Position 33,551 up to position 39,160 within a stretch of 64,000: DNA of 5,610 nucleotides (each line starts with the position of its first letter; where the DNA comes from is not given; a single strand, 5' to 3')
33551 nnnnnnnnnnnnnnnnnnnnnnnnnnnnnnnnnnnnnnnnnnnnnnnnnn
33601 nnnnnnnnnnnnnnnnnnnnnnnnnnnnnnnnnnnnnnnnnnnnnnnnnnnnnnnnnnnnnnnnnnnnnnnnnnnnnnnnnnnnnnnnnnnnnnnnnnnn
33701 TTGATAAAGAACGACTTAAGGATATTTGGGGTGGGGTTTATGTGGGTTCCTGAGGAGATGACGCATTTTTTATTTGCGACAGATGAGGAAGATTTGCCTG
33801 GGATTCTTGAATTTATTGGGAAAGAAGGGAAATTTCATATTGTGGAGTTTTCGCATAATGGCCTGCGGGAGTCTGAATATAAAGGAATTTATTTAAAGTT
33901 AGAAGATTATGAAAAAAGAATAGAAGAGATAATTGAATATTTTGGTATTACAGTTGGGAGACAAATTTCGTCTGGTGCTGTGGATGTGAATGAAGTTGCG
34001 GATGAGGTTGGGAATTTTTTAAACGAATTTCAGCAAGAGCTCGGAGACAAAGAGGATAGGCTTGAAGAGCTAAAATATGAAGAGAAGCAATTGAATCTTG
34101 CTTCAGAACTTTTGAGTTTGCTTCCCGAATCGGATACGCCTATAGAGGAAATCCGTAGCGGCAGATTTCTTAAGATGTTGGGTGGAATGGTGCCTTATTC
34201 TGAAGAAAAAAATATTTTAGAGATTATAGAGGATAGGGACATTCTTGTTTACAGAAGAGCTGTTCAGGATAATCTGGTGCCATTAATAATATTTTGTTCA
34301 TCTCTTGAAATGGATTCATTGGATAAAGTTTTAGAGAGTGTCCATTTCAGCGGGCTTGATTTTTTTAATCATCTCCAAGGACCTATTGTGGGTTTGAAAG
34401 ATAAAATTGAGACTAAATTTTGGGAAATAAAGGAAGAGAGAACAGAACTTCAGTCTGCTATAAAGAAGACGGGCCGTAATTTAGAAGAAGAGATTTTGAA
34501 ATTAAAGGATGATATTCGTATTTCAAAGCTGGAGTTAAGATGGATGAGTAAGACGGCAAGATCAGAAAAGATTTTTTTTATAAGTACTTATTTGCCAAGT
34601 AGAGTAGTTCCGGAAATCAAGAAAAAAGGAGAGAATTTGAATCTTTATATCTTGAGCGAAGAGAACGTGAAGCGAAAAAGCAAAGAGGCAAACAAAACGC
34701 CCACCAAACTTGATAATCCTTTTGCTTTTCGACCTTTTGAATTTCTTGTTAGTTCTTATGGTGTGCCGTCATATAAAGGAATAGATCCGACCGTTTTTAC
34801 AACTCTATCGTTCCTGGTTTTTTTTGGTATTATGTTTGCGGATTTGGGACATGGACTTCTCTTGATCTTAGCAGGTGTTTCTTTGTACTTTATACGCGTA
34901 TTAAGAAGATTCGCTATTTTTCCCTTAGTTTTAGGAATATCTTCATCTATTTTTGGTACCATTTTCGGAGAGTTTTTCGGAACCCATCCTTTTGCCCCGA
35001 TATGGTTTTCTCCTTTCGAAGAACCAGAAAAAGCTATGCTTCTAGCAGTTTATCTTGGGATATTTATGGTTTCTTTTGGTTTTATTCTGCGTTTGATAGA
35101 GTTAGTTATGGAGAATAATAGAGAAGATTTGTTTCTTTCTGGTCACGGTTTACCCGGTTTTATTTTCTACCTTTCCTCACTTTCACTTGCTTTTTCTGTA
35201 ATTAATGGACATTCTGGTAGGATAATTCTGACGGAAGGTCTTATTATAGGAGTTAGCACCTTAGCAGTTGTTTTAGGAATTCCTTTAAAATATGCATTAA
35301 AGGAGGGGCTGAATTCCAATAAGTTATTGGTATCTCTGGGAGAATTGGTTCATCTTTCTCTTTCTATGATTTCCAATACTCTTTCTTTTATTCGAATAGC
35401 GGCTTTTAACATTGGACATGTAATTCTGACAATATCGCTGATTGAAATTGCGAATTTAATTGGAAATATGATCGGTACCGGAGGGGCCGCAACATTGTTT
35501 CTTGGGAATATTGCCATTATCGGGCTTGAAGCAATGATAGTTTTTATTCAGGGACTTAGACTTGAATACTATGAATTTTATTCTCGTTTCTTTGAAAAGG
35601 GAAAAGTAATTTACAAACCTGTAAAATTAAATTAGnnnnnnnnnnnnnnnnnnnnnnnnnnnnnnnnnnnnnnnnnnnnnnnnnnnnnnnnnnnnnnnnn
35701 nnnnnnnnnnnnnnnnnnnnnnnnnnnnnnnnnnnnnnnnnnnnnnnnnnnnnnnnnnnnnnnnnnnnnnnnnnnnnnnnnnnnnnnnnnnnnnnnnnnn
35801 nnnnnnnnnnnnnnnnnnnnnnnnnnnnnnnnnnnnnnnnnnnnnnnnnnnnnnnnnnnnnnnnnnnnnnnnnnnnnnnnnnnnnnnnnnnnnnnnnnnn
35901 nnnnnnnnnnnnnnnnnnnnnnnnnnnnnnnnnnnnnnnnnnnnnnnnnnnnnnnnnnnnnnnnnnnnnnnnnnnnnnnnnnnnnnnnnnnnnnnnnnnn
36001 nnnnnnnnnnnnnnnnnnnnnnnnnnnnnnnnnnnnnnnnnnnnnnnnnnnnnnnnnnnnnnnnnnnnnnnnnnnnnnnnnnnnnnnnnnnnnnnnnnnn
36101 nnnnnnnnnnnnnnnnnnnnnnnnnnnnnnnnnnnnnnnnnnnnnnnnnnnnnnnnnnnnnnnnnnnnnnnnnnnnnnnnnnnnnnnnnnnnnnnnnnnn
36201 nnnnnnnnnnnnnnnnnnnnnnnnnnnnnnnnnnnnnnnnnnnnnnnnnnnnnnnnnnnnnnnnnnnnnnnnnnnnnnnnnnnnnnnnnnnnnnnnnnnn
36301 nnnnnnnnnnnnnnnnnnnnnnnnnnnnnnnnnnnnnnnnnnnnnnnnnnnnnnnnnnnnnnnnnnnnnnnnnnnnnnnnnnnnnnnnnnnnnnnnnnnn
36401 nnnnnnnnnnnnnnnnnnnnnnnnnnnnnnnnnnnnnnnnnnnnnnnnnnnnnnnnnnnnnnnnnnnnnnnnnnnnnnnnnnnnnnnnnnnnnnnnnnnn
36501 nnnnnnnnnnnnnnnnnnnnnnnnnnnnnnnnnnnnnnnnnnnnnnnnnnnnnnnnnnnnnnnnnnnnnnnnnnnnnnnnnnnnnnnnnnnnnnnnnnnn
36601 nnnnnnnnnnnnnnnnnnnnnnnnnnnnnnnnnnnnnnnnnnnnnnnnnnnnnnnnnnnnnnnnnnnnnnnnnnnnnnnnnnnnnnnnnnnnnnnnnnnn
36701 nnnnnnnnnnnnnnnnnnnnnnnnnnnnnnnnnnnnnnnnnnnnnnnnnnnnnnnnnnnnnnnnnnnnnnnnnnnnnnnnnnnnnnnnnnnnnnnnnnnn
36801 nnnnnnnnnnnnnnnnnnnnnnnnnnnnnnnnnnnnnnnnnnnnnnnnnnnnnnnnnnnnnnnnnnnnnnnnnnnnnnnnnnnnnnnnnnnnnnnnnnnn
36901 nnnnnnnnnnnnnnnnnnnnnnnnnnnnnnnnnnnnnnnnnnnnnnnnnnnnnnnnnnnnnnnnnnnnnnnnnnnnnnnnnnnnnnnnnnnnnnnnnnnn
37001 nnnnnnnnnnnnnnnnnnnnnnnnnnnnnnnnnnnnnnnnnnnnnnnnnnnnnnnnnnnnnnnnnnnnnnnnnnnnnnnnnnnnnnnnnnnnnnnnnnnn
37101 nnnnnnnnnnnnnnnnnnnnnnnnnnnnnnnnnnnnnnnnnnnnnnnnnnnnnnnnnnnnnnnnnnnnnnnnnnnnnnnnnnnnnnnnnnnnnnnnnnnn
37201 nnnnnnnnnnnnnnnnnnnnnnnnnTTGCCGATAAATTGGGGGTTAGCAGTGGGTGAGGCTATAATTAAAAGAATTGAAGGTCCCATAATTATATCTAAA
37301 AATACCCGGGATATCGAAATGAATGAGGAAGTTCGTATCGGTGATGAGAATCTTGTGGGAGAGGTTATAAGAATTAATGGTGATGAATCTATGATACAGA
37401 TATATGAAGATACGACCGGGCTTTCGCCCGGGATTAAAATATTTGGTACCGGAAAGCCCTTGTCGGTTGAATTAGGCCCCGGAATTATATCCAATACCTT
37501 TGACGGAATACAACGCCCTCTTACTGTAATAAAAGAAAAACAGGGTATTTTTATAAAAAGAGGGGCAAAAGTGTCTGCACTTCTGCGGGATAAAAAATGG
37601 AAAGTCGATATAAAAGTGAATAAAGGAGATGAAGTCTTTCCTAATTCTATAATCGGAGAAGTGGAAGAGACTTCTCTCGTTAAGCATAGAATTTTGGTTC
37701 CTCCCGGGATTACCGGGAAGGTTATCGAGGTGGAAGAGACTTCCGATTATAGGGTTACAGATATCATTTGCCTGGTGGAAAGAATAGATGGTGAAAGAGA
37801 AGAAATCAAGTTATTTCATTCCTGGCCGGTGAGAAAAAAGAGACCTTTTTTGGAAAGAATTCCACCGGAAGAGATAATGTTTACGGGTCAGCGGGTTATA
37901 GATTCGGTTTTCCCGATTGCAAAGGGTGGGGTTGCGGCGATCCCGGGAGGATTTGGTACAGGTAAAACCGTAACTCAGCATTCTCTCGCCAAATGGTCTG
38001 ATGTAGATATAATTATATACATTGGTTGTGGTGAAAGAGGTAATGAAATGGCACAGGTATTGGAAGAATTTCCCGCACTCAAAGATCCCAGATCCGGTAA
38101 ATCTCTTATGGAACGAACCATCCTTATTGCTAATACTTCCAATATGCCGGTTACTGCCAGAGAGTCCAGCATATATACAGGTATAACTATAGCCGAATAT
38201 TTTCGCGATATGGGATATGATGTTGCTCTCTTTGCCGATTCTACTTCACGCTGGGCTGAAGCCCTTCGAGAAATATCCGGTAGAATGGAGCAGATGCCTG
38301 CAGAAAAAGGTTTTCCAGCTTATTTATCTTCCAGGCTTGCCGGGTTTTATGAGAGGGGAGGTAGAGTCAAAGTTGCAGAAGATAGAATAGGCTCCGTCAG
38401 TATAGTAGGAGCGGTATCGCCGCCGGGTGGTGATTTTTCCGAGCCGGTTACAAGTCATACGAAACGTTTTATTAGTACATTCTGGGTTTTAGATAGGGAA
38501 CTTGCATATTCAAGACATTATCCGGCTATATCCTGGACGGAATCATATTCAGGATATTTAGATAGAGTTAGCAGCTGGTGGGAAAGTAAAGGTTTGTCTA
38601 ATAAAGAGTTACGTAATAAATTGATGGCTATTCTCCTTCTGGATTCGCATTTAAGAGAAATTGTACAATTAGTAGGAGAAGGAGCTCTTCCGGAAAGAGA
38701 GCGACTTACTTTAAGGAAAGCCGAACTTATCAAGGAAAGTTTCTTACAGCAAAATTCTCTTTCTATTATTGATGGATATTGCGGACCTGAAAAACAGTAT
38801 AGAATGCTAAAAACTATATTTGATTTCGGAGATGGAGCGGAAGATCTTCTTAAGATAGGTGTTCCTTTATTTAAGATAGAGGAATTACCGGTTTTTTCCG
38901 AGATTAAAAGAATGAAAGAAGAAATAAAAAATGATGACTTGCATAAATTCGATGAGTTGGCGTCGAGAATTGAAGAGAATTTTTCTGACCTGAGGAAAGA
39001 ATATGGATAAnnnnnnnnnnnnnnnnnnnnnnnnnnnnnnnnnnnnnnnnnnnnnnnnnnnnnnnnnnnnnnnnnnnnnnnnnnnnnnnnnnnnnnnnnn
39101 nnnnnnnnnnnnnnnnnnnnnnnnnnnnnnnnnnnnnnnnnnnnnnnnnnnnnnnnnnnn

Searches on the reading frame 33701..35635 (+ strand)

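Call 69: search_protein_families(library=pfam, proteins=[window:33701-35635:+], max_evalue=0.00001)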
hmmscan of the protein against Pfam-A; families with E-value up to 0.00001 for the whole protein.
window:33701-35635:+ (644 aa): 1 family
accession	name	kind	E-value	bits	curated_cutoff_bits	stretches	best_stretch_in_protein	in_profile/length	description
PF01496.24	V_ATPase_I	-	2.5e-23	82.5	30.7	1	202-396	218-414/815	V-type ATPase 116kDa subunit family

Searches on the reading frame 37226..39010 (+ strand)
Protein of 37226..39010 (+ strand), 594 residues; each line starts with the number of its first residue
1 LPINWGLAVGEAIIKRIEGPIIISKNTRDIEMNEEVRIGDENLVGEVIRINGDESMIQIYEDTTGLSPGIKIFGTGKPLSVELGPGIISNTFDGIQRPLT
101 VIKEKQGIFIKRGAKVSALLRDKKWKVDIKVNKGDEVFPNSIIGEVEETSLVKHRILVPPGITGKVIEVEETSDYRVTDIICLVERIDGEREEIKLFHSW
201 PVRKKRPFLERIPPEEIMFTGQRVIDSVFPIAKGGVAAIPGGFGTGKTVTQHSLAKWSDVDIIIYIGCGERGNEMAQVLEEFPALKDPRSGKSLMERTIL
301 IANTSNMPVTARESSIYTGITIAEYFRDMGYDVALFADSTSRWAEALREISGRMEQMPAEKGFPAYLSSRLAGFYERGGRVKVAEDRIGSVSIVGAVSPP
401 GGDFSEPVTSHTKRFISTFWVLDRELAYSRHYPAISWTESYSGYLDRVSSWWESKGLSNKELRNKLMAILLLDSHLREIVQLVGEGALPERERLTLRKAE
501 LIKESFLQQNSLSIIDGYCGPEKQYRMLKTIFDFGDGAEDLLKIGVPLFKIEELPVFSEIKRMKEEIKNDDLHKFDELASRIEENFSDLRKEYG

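Call 69: search_protein_families(library=pfam, proteins=[window:37226-39010:+], max_evalue=0.00001)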
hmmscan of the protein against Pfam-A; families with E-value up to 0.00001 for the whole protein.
window:37226-39010:+ (594 aa): 4 families
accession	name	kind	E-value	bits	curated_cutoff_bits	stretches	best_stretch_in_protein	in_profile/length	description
PF00006.31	ATP-synt_ab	-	7.1e-73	245.2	29.5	1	221-442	1-213/213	ATP synthase alpha/beta family, nucleotide-binding domain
PF16886.11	ATP-synt_ab_Xtn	-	9.2e-27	93.1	25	1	116-203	1-88/88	ATPsynthase alpha/beta subunit barrel-sandwich domain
PF22919.1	ATP-synt_VA_C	-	2.1e-17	63.4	24.7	1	461-533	14-86/101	C-terminal domain of V and A type ATP synthase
PF02874.29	ATP-synt_ab_N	-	3.9e-09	37.3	20.9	1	14-76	1-69/69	ATP synthase alpha/beta family, beta-barrel domain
